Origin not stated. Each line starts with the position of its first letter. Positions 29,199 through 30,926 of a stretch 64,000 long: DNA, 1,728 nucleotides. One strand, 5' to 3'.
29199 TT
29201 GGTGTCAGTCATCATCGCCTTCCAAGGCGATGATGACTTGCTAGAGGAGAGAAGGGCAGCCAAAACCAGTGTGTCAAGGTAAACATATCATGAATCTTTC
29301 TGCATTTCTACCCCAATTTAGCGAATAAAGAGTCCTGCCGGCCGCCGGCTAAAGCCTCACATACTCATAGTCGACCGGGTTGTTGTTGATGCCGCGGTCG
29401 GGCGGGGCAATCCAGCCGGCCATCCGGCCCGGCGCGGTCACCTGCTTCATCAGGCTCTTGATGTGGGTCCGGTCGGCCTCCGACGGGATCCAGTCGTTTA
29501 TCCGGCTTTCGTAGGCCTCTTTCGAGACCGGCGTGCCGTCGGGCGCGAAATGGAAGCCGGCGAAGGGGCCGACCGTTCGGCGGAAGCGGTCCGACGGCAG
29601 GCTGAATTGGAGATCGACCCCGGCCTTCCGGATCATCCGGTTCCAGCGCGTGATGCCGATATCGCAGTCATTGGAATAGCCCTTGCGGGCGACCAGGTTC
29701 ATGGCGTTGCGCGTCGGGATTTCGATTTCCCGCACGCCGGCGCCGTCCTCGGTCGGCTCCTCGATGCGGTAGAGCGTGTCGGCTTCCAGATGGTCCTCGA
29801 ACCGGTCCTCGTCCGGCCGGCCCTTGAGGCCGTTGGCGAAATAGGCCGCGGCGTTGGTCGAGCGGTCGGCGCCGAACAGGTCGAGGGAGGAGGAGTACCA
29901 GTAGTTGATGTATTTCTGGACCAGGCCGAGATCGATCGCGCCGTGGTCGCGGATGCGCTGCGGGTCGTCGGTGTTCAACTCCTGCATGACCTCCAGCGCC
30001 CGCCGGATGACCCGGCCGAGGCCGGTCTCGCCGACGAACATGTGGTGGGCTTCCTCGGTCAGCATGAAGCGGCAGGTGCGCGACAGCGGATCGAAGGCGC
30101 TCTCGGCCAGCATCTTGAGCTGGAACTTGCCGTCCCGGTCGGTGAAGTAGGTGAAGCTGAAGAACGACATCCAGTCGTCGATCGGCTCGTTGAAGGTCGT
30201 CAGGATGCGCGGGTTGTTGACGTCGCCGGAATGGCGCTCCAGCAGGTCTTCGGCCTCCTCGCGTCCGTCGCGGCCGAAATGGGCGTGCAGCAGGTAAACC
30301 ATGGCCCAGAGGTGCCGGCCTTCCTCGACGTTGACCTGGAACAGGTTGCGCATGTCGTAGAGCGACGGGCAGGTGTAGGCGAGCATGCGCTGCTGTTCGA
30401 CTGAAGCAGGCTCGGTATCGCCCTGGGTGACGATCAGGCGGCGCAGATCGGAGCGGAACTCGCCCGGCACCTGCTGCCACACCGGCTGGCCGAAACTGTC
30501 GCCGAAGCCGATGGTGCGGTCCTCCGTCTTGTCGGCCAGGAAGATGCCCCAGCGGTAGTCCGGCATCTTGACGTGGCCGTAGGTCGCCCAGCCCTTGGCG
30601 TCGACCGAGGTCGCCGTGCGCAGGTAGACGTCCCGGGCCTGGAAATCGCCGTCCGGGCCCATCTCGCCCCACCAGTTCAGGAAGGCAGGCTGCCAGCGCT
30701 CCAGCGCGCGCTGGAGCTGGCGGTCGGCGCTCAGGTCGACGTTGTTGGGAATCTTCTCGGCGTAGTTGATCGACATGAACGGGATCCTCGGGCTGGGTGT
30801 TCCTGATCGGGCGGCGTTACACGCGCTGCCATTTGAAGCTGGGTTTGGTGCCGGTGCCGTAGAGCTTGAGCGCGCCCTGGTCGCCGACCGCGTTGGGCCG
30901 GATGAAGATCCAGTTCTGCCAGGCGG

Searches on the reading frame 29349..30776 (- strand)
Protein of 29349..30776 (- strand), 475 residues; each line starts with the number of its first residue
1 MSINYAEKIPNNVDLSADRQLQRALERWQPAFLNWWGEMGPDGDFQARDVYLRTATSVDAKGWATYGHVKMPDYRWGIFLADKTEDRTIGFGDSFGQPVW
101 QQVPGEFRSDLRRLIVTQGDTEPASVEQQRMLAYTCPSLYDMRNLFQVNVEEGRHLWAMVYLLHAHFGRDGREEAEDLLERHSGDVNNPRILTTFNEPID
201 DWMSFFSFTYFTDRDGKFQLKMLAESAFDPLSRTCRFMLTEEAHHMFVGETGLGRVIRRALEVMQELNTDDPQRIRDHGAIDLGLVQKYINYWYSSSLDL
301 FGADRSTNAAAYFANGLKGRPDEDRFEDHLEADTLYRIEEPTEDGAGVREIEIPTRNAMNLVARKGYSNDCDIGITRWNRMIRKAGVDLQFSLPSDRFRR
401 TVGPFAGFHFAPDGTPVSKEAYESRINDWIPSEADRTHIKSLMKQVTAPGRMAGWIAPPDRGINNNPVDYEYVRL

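Call 5: search_protein_families(library=ncbifam, proteins=[window:29349-30776:-])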
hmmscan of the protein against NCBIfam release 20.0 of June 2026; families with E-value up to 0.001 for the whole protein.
window:29349-30776:- (475 aa): 1 family
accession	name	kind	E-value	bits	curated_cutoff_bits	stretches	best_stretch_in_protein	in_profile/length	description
TIGR03225.1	benzo_boxB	equivalog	4.2e-228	757.8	499.1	1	3-475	1-471/471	benzoyl-CoA 2,3-epoxidase subunit BoxB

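Call 6: search_protein_families(library=pfam, proteins=[window:29349-30776:-])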
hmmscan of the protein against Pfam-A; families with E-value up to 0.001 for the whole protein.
window:29349-30776:- (475 aa): 1 family
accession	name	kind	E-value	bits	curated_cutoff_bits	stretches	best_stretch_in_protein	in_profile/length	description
PF05138.18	PaaA_PaaC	-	8.5e-05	22.3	28.5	0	159-250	65-153/263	Phenylacetic acid catabolic protein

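Call 9: find_related_loci(query=window:29349-30776:-, collection=genome_contigs, flank=10000)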
Query window:29349-30776:- (475 aa) in genome_contigs; peptide patterns used: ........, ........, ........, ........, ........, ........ (x = any residue, [..] = any of these).
300 stretches matched a pattern; 265 encode a relative of the query (tblastn E <= 1e-3); the best 80 are kept; 80 distinct loci.
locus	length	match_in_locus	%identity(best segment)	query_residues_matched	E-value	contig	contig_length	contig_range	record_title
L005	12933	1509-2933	97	1-475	0e+0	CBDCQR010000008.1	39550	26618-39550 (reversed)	MAG: Alphaproteobacteria bacterium isolate 0c7eebbd-8401-49bd-bf8d-b91b5e99145f genome assembly, contig: contig_8, whole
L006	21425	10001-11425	96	1-475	0e+0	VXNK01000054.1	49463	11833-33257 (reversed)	MAG: Rhodospirillaceae bacterium isolate SB0661_bin_7 NODE_768_length_49463_cov_34.754473, whole genome shotgun sequence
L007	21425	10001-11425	96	1-475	0e+0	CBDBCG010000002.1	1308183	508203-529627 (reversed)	MAG: Alphaproteobacteria bacterium isolate 0bf2ae11-f7ef-4b98-947a-5f0f4121c03f genome assembly, contig: contig_2, whole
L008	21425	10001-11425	95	1-475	0e+0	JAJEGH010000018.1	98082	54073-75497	MAG: Alphaproteobacteria bacterium isolate p16x44bins.53 k141_1927984, whole genome shotgun sequence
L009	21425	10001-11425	95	1-475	0e+0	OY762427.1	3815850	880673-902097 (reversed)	MAG: Alphaproteobacteria bacterium isolate ccf0328c-cffc-48f6-8afa-02e3c565a3a4 genome assembly, chromosome: 1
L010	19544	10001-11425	93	1-475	0e+0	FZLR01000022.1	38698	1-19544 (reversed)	Rhodospirillaceae bacterium Spongia_Bin9 genome assembly, contig: NODE_22_length_38698_cov_5.49481, whole genome shotgun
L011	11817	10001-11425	93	1-475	0e+0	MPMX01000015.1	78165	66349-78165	MAG: Rhodospirillaceae bacterium bin65 NODE_555_length_78165_cov_18.2053_ID_1109, whole genome shotgun sequence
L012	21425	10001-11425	91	1-475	0e+0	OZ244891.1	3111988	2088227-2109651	MAG: Alphaproteobacteria bacterium isolate e7b8784a-d0b7-4d7c-aae0-ac4051ab9044 genome assembly, chromosome: 1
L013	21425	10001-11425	93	1-475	0e+0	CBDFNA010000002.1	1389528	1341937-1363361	MAG: Alphaproteobacteria bacterium isolate 456df9e9-cc6a-4da3-9ba1-058004e9e0f4 genome assembly, contig: contig_2, whole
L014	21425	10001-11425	88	1-475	0e+0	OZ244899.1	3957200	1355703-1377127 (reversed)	MAG: Alphaproteobacteria bacterium isolate 24d3793c-6b50-40cf-b56c-2e6914e210b4 genome assembly, chromosome: 1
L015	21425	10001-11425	87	1-475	0e+0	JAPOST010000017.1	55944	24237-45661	MAG: Rhodospirillaceae bacterium isolate CAR2_bin_5 NODE_152_length_55944_cov_12.8208, whole genome shotgun sequence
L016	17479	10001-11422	79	1-475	0e+0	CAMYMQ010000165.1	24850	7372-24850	MAG: uncultured Alphaproteobacteria bacterium isolate Biocath_Alpha_02 genome assembly, contig: k127_11982, whole genome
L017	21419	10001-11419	75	1-475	0e+0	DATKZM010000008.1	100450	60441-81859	MAG TPA_asm: Alphaproteobacteria bacterium isolate SMAG_U14245 k141_680212, whole genome shotgun sequence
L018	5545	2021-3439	77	1-475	0e+0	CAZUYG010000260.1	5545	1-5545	MAG TPA_asm: uncultured Candidatus Odyssella sp. isolate binchicken_co118_157 genome assembly, contig: NODE_20392_length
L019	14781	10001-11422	75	1-475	0e+0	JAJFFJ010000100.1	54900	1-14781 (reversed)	MAG: Alphaproteobacteria bacterium isolate OFTM385 OFTM385_99, whole genome shotgun sequence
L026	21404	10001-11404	71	1-475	0e+0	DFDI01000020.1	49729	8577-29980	MAG TPA_asm: Betaproteobacteria bacterium UBA3031 UBA3031_contig_2263, whole genome shotgun sequence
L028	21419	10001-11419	72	1-475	0e+0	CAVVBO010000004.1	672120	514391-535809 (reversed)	MAG: uncultured Acidobacteriaceae bacterium isolate MFD02671.bin.2.9 genome assembly, contig: contig_27824, whole genome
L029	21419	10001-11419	72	1-475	0e+0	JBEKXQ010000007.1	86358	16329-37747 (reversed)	MAG: Candidatus Korobacteraceae bacterium isolate SPRUCE 655 SPRUCE_655_7, whole genome shotgun sequence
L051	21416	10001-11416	70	2-475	0e+0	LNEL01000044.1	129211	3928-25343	MAG: Gammaproteobacteria bacterium Ga0077536 Ga0077536_134.1, whole genome shotgun sequence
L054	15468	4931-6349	71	1-475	0e+0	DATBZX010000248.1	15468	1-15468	MAG TPA_asm: Terriglobales bacterium isolate SMAG_U7630 k141_457025, whole genome shotgun sequence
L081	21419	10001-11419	69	1-475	0e+0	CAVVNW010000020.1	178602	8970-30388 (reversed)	MAG: uncultured Acidobacteriaceae bacterium isolate MFD05705.bin.2.112 genome assembly, contig: contig_77563, whole geno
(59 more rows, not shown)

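Call 30: search_protein_families(library=ncbifam, max_evalue=0.00001, proteins=[L054:1353-1859:-, L081:11516-12100:+, L029:3658-4527:-, L029:3140-3589:-, L051:5087-6700:-, L028:4917-6524:-, L028:13653-15302:-, L005:3138-3437:+, L026:3764-4945:-, L028:11687-12907:+])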
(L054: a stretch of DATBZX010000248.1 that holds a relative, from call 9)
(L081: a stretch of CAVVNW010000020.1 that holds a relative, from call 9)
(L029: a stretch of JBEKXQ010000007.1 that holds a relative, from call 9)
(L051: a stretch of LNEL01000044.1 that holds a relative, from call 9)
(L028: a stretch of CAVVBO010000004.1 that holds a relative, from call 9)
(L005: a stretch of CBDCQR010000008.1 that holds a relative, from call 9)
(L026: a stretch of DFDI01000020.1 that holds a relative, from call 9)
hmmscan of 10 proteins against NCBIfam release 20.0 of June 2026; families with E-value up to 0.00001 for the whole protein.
L054:1353-1859:- (168 aa): 12 families
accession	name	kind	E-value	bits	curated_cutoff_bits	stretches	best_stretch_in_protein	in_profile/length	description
NF005989.0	PRK08105.1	equivalog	4.9e-40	136.9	160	1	5-149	4-147/149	flavodoxin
NF006531.0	PRK09004.1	equivalog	1.4e-33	115.7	158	1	4-148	3-144/146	FMN-binding protein MioC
NF004343.0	PRK05723.1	equivalog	1.8e-28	99.4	204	1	5-145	3-144/151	flavodoxin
TIGR01931.1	cysJ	equivalog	1.3e-22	80.1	668.15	1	4-142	60-194/597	assimilatory sulfite reductase (NADPH) flavoprotein subunit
NF005587.0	PRK07308.1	equivalog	1.1e-16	61.4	138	1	6-131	5-127/147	flavodoxin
NF008197.0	PRK10953.1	equivalog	3.6e-15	55.3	838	1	4-130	63-189/601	NADPH-dependent assimilatory sulfite reductase flavoprotein subunit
NF005216.0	PRK06703.1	subfamily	1.3e-13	51.2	127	1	7-128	6-124/151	flavodoxin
NF006739.0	PRK09267.1-5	subfamily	9.3e-12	45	175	1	5-124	4-120/168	flavodoxin FldA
TIGR01753.1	flav_short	equivalog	2.7e-11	44.1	123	1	7-128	3-121/140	flavodoxin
NF006738.0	PRK09267.1-4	equivalog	7.8e-11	41.9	172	1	5-128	3-127/171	flavodoxin FldA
TIGR01752.1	flav_long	equivalog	2.7e-09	36.8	146.75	1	5-124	2-118/167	flavodoxin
NF006736.0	PRK09267.1-2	equivalog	8.3e-06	25.6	202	0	4-123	3-116/161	flavodoxin FldA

L081:11516-12100:+ (194 aa): 0 families

L029:3658-4527:- (289 aa): 19 families
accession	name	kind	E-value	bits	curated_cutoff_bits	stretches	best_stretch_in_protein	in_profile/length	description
TIGR01250.1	pro_imino_pep_2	subfamily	9.7e-19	68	167.65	2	155-258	181-287/288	proline iminopeptidase-family hydrolase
TIGR02427.1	protocat_pcaD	equivalog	1.5e-18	67.1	255.85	2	30-135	11-110/251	3-oxoadipate enol-lactonase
NF051488.1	bifunc_PcaDC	exception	4.6e-17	62.2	390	2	189-262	181-254/375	bifunctional 3-oxoadipate enol-lactonase/4-carboxymuconolactone decarboxylase PcaDC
TIGR03695.1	menH_SHCHC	equivalog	5.7e-17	62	208.55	1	32-138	2-105/252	2-succinyl-6-hydroxy-2,4-cyclohexadiene-1-carboxylate synthase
NF045632.1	hydroxlase_HsaD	equivalog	2.3e-14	53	400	1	13-138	17-138/290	4,5:9,10-diseco-3-hydroxy-5,9,17-trioxoandrosta-1(10),2-diene-4-oate hydrolase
NF051487.1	bifunc_PcaCD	exception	2.5e-14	53.2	430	1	29-135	167-269/413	bifunctional 4-carboxymuconolactone decarboxylase/3-oxoadipate enol-lactonase PcaCD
NF045948.1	ProImpepThrmp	equivalog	2.6e-14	53.3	500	1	28-136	21-127/291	proline iminopeptidase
NF011457.0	PRK14875.1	equivalog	9.6e-14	51.1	307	1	7-173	109-270/372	acetoin dehydrogenase dihydrolipoyllysine-residue acetyltransferase subunit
NF045945.1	ProImpepLactob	equivalog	1.9e-13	50.6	400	1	25-136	20-130/293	proline iminopeptidase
NF050089.1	i_nPHAscl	equivalog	7.3e-12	44.9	300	0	197-258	226-288/288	intracellular short-chain-length polyhydroxyalkanoate depolymerase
TIGR03611.1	RutD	equivalog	1.6e-11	44.1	238.5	1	33-134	13-110/258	pyrimidine utilization protein D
NF052610.1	macro_16_ester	equivalog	2.4e-08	33.7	420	0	30-160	21-152/281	alpha/beta fold macrolide esterase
NF002938.0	PRK03592.1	equivalog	4.3e-08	32.8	241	1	5-139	7-131/298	haloalkane dehalogenase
TIGR03343.1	biphenyl_bphD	equivalog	2.2e-07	30.4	462.15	0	33-144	31-141/282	2-hydroxy-6-oxo-6-phenylhexa-2,4-dienoate hydrolase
TIGR01738.1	bioH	equivalog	3.7e-07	30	206.95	0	195-257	182-244/245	pimeloyl-ACP methyl ester esterase BioH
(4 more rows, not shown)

L029:3140-3589:- (149 aa): 1 family
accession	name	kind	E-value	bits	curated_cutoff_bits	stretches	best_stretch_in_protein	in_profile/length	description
NF005716.0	PRK07531.1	equivalog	4.4e-12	45.5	592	1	11-136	351-474/495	carnitine 3-dehydrogenase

L051:5087-6700:- (537 aa): 103 families (the best 25 are shown)
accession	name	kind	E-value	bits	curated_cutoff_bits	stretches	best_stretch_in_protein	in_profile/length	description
TIGR02262.1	benz_CoA_lig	subfamily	3.1e-245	814.7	375.25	1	24-532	1-507/508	benzoate-CoA ligase family protein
NF053567.1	HBDA_AROS1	equivalog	1.7e-112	376.5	1000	1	26-531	12-516/523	3-hydroxybenzoate--CoA ligase HbdA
NF004837.0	PRK06187.1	subfamily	5.6e-104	348.3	476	1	35-531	15-519/531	long-chain-fatty-acid--CoA ligase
NF047394.1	AcylCoAsynMbcS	equivalog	2.4e-92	310.2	850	1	22-534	8-520/525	acyl-CoA synthetase MbcS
NF003313.0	PRK04319.1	equivalog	1.1e-80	271.6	729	1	25-531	42-558/574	acetate--CoA ligase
NF006182.0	PRK08316.1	subfamily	8.9e-80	268.6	663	1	29-531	12-514/523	fatty acyl-CoA synthetase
NF004716.0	PRK06060.1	equivalog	6.4e-77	259.3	1228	1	24-532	2-488/705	p-hydroxybenzoic acid--AMP ligase FadD22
NF006181.0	PRK08314.1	subfamily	1.8e-70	237.8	705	2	175-530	194-550/563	long-chain-fatty-acid--CoA ligase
NF004808.0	PRK06155.1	equivalog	6.7e-69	232.6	722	1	33-532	27-520/542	ATP-dependent acyl-CoA ligase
NF005702.0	PRK07514.1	subfamily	8.2e-69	232.3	558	1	32-532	8-498/506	malonyl-CoA synthase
NF004114.0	PRK05605.1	equivalog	3.2e-66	223.9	766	2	180-531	216-566/575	long-chain-fatty-acid--CoA ligase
NF005676.0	PRK07470.1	equivalog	8e-64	216.2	774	1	35-531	27-526/544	acyl-CoA synthetase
NF009233.0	PRK12583.1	subfamily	1.5e-63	215.1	832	1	47-532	39-548/558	fatty acid CoA ligase family protein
NF005307.0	PRK06839.1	equivalog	1.1e-62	212.3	748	1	41-530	15-489/496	o-succinylbenzoate--CoA ligase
TIGR03098.1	ligase_PEP_1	hypoth_equivalog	1.1e-62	212.2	592.35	1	38-531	10-515/517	acyl-CoA ligase (AMP-forming), exosortase A system-associated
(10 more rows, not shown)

L028:4917-6524:- (535 aa): 38 families (the best 25 are shown)
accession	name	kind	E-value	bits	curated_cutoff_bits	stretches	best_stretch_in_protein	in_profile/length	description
NF008868.0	PRK11903.1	equivalog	1.4e-219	730.1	444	1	13-529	2-518/521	3,4-dehydroadipyl-CoA semialdehyde dehydrogenase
TIGR02278.1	PaaN-DH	equivalog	2.6e-170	567.9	562.8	1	16-527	1-505/664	phenylacetic acid degradation bifunctional protein PaaZ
NF010000.0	PRK13473.1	subfamily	5.2e-40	137.5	615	1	17-448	4-415/475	aminobutyraldehyde dehydrogenase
NF040869.1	G3PDH_Arch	equivalog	4.9e-39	134.4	780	1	9-448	13-433/502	NADP-dependent glyceraldehyde-3-phosphate dehydrogenase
NF052305.1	DioxValDhHalo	equivalog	6.6e-39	134.1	750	1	15-448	4-421/483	2,5-dioxovalerate dehydrogenase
TIGR01804.1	BADH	equivalog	4.1e-38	131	668.6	1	20-448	2-414/467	betaine-aldehyde dehydrogenase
NF042993.1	AlphKGSA_gudD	equivalog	5.1e-38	131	770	1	14-447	2-420/481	alpha-ketoglutaric semialdehyde dehydrogenase GucD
NF008869.0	PRK11904.1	equivalog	2.9e-37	128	747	1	52-426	587-942/1042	bifunctional proline dehydrogenase/L-glutamate gamma-semialdehyde dehydrogenase PutA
TIGR04284.1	aldehy_Rv0768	hypoth_equivalog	6.5e-37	127.6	775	1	19-449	4-422/480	aldehyde dehydrogenase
NF002852.0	PRK03137.1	subfamily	6.6e-36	124.2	648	1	31-454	51-458/514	L-glutamate gamma-semialdehyde dehydrogenase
NF045735.1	PaDhStyDPseudo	equivalog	1.4e-35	122.9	850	1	19-448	6-424/483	phenylacetaldehyde dehydrogenase StyD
NF009725.0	PRK13252.1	equivalog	2.1e-35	122.1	593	1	14-447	5-421/488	betaine-aldehyde dehydrogenase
TIGR01237.1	D1pyr5carbox2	equivalog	3.1e-35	121.9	659.65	1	28-452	44-453/511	L-glutamate gamma-semialdehyde dehydrogenase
NF040792.1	glyc_ald_dh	equivalog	2e-33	116.1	760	1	17-454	2-422/488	D-glyceraldehyde dehydrogenase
NF045736.1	PaDhStyDRhodo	equivalog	4.7e-33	114.5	800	1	17-449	4-421/479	phenylacetaldehyde dehydrogenase StyD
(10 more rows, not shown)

L028:13653-15302:- (549 aa): 15 families
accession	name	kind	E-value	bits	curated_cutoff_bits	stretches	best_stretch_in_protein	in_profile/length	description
NF008594.0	PRK11561.1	equivalog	6e-49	166.8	545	1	55-494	65-509/540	isovaleryl-CoA dehydrogenase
NF045552.1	GlutCoADH_Des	equivalog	2.5e-37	129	470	1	101-415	67-371/387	glutaryl-CoA dehydrogenase Acd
NF043006.1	CyhCrbnylCoADH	equivalog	4.5e-33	114.8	650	1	159-419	121-371/380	cyclohexane-1-carbonyl-CoA dehydrogenase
NF042439.1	SulpropCoADesulf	equivalog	2.2e-31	108.9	600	1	163-415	113-362/379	3-sulfinopropanoyl-CoA desulfinase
NF042972.1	AcrlCoAredClosAcrC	equivalog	5.3e-29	101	640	1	141-417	106-370/378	acryloyl-CoA reductase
NF008997.0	PRK12341.1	equivalog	1.1e-20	74.1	537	1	163-412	125-365/382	acyl-CoA dehydrogenase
NF045652.1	ProlPCPDhRedW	equivalog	1.1e-18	67.2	650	1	162-421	122-371/376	L-prolyl-[peptidyl-carrier protein] dehydrogenase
NF053553.1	prodigi_MBC_PigA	equivalog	2.2e-17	63.2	500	1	131-416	99-372/381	prodigiosin MBC biosynthesis dehydrogenase PigA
NF052270.1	Staph_DH_FadE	equivalog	3.2e-17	62.4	600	1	101-423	85-393/400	acyl-CoA dehydrogenase FadE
TIGR03207.1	cyc_hxne_CoA_dh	equivalog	3.7e-16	58.8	575.35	1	110-415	71-363/372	cyclohexanecarboxyl-CoA dehydrogenase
NF002885.1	PRK03354.1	equivalog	8.8e-13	48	540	1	162-427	123-377/378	crotonobetainyl-CoA dehydrogenase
NF058590.1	AcCoDHFadEBacil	equivalog_domain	2.1e-11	43.1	600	1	273-417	248-404/586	acyl-CoA dehydrogenase FadE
TIGR03203.1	pimD_small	equivalog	5.9e-10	38.8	652.7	1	151-396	114-349/378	pimeloyl-CoA dehydrogenase small subunit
NF049984.1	Rv1679_FadE16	equivalog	2.4e-09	36.9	600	1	156-407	104-349/371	Rv1679 family acyl-CoA dehydrogenase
TIGR04022.1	sulfur_SfnB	equivalog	1.3e-07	30.9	430.9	1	284-407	234-364/391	SfnB family sulfur acquisition oxidoreductase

L005:3138-3437:+ (99 aa): 0 families

L026:3764-4945:- (393 aa): 3 families
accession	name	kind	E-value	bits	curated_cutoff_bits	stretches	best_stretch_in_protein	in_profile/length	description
TIGR03407.1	urea_ABC_UrtA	exception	4.2e-23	81.8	492.75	1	34-359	1-328/361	urea ABC transporter substrate-binding protein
NF011933.0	PRK15404.1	subfamily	1.1e-16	60.8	477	1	15-350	9-340/370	high-affinity branched-chain amino acid ABC transporter substrate-binding protein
TIGR03669.1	urea_ABC_arch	equivalog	7.7e-15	54.7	494.8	1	35-355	2-321/375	urea ABC transporter substrate-binding protein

L028:11687-12907:+ (407 aa): 13 families
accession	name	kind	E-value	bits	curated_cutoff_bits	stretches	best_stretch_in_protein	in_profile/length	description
TIGR01316.1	gltA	equivalog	2.7e-21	75.9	471.75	1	4-158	135-290/449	NADPH-dependent glutamate synthase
NF009410.0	PRK12771.1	subfamily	6.9e-20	71.1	516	1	4-158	140-286/566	NAD(P)-binding protein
NF010590.0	PRK13984.1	equivalog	2.1e-19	69.1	946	1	4-161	290-444/611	putative oxidoreductase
TIGR01317.1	GOGAT_sm_gam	subfamily_domain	6.6e-19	68.1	447.7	1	5-154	146-297/485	glutamate synthase small subunit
NF009454.0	PRK12814.1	equivalog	1.9e-17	62.9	916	1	4-158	195-341/657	putative NADPH-dependent glutamate synthase small subunit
NF009414.0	PRK12778.1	equivalog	9e-17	60.6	1103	1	3-158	432-588/752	bifunctional dihydroorotate dehydrogenase B NAD binding subunit/NADPH-dependent glutamate synthase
NF009409.0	PRK12770.1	subfamily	1.7e-16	60.3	343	1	4-157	20-190/360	putative glutamate synthase subunit beta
TIGR01318.1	gltD_gamma_fam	subfamily_domain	1.5e-15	56.8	482.95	1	4-157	143-299/467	glutamate synthase, small subunit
NF009451.0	PRK12809.1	equivalog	1.4e-14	53.3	1154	1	4-157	312-468/639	formate-dependent uric acid utilization protein YgfT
NF009413.0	PRK12775.1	equivalog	2.2e-12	45.6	1895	1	4-158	432-589/1006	putative trifunctional 2-polyprenylphenol hydroxylase/glutamate synthase subunit beta/ferritin domain-containing protein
NF009408.0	PRK12769.1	equivalog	3.9e-12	45.1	1003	1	4-158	329-486/659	formate-dependent uric acid utilization protein AegA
TIGR03315.1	Se_ygfK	equivalog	4.6e-09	34.3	835.3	1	4-158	539-684/1012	putative selenate reductase subunit YgfK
NF009415.0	PRK12779.1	equivalog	5.1e-09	34.6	1519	1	5-158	309-465/944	putative bifunctional glutamate synthase subunit beta/2-polyprenylphenol hydroxylase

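Call 38: search_dna_similar(query=window:29349-30776:-, collection=plasmids, mode=protein, max_rows=40, rows=spread)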
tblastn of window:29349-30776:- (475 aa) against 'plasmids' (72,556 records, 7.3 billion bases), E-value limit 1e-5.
Records with a match: 11; places in all: 12; records where one place covers at least 80% of the query: 10.
Best place of each record, by identity: <60% 11.
By first word of the organism name: Mycetohabitans 9; Nonomuraea 1; Embleya 1.
By predicted mobility (MOB-suite, as given by PLSDB): non-mobilizable 11.
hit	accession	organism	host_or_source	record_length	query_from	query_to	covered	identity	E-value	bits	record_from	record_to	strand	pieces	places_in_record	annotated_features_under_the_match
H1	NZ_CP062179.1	Mycetohabitans endofungorum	Rhizopus microsporus,bacterial ...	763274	2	475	100%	59.2%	0e+0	571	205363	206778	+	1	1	boxB: benzoyl-CoA 2,3-epoxidase subunit BoxB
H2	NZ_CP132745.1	Mycetohabitans endofungorum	-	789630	2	475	100%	58.9%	0e+0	571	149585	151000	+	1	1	boxB: benzoyl-CoA 2,3-epoxidase subunit BoxB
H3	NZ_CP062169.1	Mycetohabitans endofungorum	Rhizopus microsporus,bacterial ...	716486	2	475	100%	58.9%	0e+0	571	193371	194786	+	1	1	boxB: benzoyl-CoA 2,3-epoxidase subunit BoxB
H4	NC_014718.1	Mycetohabitans rhizoxinica HKI 454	-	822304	2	475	100%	58.9%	6e-180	566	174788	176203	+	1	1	boxB: benzoyl-CoA 2,3-epoxidase subunit BoxB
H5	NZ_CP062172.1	Mycetohabitans rhizoxinica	Rhizopus microsporus,bacterial ...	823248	2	475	100%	58.9%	7e-180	565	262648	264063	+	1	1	boxB: benzoyl-CoA 2,3-epoxidase subunit BoxB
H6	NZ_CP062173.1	Mycetohabitans rhizoxinica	Rhizopus microsporus,bacterial ...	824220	2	475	100%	58.9%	1e-179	565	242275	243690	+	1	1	boxB: benzoyl-CoA 2,3-epoxidase subunit BoxB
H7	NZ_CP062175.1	Mycetohabitans rhizoxinica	Rhizopus microsporus,bacterial culture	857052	2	475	100%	58.4%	3e-179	564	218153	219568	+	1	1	boxB: benzoyl-CoA 2,3-epoxidase subunit BoxB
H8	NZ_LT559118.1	Nonomuraea gerenzanensis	-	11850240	3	475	100%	55.8%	2e-168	533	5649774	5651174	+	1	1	none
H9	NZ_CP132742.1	Mycetohabitans endofungorum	Rhizopus microsporus,culture isolated ...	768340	34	475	93%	57.6%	9e-163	516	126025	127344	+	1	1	none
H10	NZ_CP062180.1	Mycetohabitans endofungorum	Rhizopus microsporus,bacterial ...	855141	34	475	93%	57.3%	2e-161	513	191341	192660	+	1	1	none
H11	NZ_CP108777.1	Embleya sp. NBC_00896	-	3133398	208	475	56%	50.2%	1e-74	263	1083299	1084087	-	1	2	none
